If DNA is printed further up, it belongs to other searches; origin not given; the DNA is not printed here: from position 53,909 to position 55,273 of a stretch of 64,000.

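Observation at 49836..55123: Four-gene catabolic module (PTE-like hydrolase, ThDP enzyme, class IV aminotransferase, CoA-acylating semialdehyde dehydrogenase) embedded in a glycan-utilisation locus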

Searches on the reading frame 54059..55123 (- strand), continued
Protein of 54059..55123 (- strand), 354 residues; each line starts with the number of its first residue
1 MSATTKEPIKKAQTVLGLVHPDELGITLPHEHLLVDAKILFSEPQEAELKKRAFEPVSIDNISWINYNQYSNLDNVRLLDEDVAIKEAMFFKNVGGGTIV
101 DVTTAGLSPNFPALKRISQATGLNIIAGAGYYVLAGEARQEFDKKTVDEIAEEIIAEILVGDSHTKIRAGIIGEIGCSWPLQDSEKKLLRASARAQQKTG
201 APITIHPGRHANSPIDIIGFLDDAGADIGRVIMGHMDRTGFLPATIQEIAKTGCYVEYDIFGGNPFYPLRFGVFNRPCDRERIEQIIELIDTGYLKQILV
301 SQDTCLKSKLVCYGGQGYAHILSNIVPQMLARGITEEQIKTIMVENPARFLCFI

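Call 38: search_solved_structures(query=window:54059-55123:-, max_evalue=1e-40, show_alignments=3)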
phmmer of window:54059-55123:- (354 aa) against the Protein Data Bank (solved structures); distinct sequences matched with E-value up to 1e-40: 3.
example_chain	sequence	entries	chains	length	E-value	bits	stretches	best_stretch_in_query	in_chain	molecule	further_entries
9efa_A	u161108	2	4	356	4.8e-84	285.9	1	10-354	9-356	Phosphotriesterase-related protein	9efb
3k2g_A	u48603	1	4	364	6.5e-62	213.1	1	13-350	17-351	Resiniferatoxin-binding, phosphotriesterase-related protein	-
3rhg_A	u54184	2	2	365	2.4e-41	145.5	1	12-351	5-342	Putative phophotriesterase | Amidohydrolase Pmi1525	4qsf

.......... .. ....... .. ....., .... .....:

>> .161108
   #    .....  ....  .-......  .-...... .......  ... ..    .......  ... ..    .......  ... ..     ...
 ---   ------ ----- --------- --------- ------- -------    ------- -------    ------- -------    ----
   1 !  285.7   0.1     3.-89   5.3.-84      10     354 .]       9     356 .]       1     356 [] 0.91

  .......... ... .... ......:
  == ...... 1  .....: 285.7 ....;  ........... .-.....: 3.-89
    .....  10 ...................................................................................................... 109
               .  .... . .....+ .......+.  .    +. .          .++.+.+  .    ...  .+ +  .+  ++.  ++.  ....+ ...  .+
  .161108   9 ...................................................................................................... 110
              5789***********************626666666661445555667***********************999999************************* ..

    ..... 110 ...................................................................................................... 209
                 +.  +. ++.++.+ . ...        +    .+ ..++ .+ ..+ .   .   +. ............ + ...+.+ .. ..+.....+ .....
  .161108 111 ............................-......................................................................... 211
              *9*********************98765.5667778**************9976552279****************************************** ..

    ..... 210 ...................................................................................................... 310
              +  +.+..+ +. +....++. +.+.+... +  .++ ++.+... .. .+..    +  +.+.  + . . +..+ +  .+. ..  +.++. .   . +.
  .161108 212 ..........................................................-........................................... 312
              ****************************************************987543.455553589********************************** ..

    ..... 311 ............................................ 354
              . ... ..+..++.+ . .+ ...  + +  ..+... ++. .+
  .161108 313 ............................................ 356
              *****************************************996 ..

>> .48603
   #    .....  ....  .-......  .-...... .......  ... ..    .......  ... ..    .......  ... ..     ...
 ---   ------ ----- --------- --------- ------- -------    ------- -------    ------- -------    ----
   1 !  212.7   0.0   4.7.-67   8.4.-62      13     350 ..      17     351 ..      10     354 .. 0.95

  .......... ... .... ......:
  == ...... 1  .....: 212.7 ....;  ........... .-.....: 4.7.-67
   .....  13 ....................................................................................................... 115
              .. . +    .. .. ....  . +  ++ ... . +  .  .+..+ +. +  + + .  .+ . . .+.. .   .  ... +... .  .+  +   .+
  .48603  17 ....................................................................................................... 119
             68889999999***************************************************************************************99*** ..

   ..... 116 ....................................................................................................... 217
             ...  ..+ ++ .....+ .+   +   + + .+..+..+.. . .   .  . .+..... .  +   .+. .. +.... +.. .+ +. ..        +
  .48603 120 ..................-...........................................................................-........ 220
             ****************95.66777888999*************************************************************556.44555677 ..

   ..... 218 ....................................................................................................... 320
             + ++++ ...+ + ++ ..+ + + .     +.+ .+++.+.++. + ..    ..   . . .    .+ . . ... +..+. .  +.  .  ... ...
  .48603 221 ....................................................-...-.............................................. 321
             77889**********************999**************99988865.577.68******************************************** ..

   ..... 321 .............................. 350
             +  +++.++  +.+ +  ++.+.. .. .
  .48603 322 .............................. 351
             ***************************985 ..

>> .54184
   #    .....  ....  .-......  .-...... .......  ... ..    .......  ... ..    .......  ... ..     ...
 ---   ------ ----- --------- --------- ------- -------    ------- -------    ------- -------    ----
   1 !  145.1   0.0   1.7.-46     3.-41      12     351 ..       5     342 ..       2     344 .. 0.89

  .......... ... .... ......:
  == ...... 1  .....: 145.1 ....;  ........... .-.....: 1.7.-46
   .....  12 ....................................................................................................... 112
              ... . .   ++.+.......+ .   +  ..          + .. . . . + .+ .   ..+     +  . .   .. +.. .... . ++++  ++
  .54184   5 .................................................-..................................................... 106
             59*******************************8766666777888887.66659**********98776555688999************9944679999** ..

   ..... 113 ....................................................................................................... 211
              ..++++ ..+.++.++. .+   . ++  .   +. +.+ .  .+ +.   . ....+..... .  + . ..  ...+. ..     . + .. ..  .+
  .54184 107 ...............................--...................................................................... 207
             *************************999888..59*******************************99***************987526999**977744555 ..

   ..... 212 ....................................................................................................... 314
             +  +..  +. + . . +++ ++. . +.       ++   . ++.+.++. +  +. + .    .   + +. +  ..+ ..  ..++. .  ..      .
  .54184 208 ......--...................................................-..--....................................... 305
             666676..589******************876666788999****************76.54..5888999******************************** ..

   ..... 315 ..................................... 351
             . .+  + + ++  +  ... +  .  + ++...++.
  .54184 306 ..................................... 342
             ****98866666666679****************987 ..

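Call 48: search_protein_families(library=pfam, proteins=[L090:7729-9039:+], max_evalue=0.01)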
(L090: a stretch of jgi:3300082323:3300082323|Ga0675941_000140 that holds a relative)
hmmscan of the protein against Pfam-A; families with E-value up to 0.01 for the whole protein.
L090:7729-9039:+ (436 aa): 1 family
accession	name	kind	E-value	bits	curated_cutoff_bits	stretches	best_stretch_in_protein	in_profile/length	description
PF13088.12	BNR_2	-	0.00026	20.9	31.4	1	255-363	157-256/277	BNR repeat-like domain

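Call 54: search_protein_families(library=pfam, proteins=[L017:8498-9853:+, L013:11821-13170:+, L022:13050-13814:-, L011:4483-5763:+, L019:5918-7027:+, L023:11232-11696:+, L019:3502-4590:+, L011:13194-14552:+, L013:4281-5651:+, L022:8848-9762:+])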
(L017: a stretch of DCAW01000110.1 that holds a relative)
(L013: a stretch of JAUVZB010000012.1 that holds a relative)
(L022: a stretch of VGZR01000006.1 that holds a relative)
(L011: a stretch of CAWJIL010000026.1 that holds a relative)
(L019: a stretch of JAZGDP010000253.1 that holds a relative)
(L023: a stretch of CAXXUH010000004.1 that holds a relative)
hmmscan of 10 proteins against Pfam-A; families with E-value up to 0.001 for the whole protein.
L017:8498-9853:+ (452 aa): 2 families
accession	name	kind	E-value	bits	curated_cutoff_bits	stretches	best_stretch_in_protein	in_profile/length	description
PF05977.19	MFS_3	-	1.1e-46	159.9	27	1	54-444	4-393/524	Transmembrane secretion effector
PF07690.21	MFS_1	-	6.5e-37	127.7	33.4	1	65-407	1-343/347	Major Facilitator Superfamily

L013:11821-13170:+ (450 aa): 2 families
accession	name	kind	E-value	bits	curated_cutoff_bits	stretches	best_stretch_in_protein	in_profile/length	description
PF13378.12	MR_MLE_C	-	8.9e-54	182.9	29.4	1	227-442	2-218/219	Enolase C-terminal domain-like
PF02746.21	MR_MLE_N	-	4.8e-15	56.2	22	1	102-205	25-117/117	Mandelate racemase / muconate lactonizing enzyme, N-terminal domain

L022:13050-13814:- (255 aa): 3 families
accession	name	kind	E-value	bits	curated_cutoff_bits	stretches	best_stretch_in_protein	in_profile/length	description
PF13561.12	adh_short_C2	-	3.5e-64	217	27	1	19-250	7-233/236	Enoyl-(Acyl carrier protein) reductase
PF00106.31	adh_short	-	3.1e-58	196.9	26.6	1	9-197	1-188/195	short chain dehydrogenase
PF08659.16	KR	-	5.9e-12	46.3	22.6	1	11-163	3-154/180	KR domain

L011:4483-5763:+ (427 aa): 1 family
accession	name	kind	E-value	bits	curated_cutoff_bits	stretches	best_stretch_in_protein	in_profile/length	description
PF06808.19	DctM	-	2.8e-110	369.4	23.8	1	8-413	2-411/413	Tripartite ATP-independent periplasmic transporter, DctM component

L019:5918-7027:+ (370 aa): 6 families
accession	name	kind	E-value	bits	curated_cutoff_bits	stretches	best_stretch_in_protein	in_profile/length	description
PF00005.33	ABC_tran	-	4.6e-26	92.5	25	1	62-219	2-137/137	ABC transporter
PF08352.17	oligo_HPY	-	3e-19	69.6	27.1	1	270-333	1-65/65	Oligopeptide/dipeptide transporter, C-terminal region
PF13304.12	AAA_21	-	5.5e-08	33.7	27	1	186-253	233-302/304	AAA domain, putative AbiEii toxin, Type IV TA system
PF02463.25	SMC_N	-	3.1e-06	27.2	40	1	75-250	28-200/220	RecF/RecN/SMC N terminal domain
PF06068.19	TIP49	-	2.4e-05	24.1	23.8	1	70-143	49-127/347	TIP49 P-loop domain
PF13191.12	AAA_16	-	0.00032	21.7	32.6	0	72-238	25-161/167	AAA ATPase domain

L023:11232-11696:+ (155 aa): 2 families
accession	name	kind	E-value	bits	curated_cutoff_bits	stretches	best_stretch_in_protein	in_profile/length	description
PF14588.11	YjgF_endoribonc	-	1.7e-23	83.5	35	1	5-138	1-133/148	YjgF/chorismate_mutase-like, putative endoribonuclease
PF01042.26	Ribonuc_L-PSP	-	6.5e-10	39.5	27.3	1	20-152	6-120/121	Endoribonuclease L-PSP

L019:3502-4590:+ (363 aa): 1 family
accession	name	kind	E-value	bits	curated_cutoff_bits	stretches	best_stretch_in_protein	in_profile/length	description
PF00528.27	BPD_transp_1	-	3.2e-36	125.2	26.4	1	154-361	1-183/184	Binding-protein-dependent transport system inner membrane component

L011:13194-14552:+ (453 aa): 1 family
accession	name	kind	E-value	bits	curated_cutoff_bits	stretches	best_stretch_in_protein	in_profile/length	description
PF00202.27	Aminotran_3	-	1.7e-78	264.6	30.5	1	49-449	16-403/403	Aminotransferase class-III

L013:4281-5651:+ (457 aa): 1 family
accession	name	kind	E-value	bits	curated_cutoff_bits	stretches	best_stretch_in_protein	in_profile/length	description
PF03480.18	DctP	-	1.9e-42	146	23.4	1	138-425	4-284/286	Bacterial extracellular solute-binding protein, family 7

L022:8848-9762:+ (305 aa): 1 family
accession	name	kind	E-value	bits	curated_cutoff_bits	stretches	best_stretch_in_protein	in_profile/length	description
PF01063.24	Aminotran_4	-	1.1e-40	140.4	28.5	1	32-261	2-222/223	Amino-transferase class IV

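Call 58: list_cluster_members(proteins=[P0121, P0001, P0122, P0143, P0151])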
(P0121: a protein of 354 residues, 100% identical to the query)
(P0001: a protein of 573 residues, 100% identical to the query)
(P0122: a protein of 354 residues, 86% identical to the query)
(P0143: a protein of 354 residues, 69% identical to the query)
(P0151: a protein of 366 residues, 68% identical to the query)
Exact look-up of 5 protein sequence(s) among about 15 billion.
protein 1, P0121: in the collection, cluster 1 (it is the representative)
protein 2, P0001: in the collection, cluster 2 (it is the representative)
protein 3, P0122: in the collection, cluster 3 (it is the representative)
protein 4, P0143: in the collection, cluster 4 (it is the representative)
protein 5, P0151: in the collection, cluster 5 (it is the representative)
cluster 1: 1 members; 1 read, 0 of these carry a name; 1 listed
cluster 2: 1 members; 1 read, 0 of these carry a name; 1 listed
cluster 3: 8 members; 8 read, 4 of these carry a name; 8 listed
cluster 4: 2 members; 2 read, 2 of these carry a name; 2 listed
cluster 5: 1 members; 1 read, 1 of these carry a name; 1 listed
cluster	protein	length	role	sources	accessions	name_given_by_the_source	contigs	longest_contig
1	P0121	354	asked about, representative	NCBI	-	-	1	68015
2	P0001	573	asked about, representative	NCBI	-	-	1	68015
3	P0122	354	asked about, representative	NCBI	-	-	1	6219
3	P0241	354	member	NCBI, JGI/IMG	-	phosphotriesterase-related protein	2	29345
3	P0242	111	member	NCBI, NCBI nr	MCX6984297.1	MAG: hypothetical protein NT118_06025, partial [Lentisphaerae bacterium] | hypothetical protein [Lentisphaerota bacterium]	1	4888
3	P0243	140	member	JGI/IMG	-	phosphotriesterase-related protein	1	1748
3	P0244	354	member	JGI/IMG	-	phosphotriesterase-related protein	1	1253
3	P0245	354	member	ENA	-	-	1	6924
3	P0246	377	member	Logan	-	-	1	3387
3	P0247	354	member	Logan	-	-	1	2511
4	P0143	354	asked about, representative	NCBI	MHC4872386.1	MAG: phosphotriesterase family protein [Planctomycetota bacterium]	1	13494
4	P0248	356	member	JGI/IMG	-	phosphotriesterase-related protein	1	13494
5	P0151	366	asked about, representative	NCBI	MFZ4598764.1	MAG: phosphotriesterase family protein [Terrimicrobiaceae bacterium]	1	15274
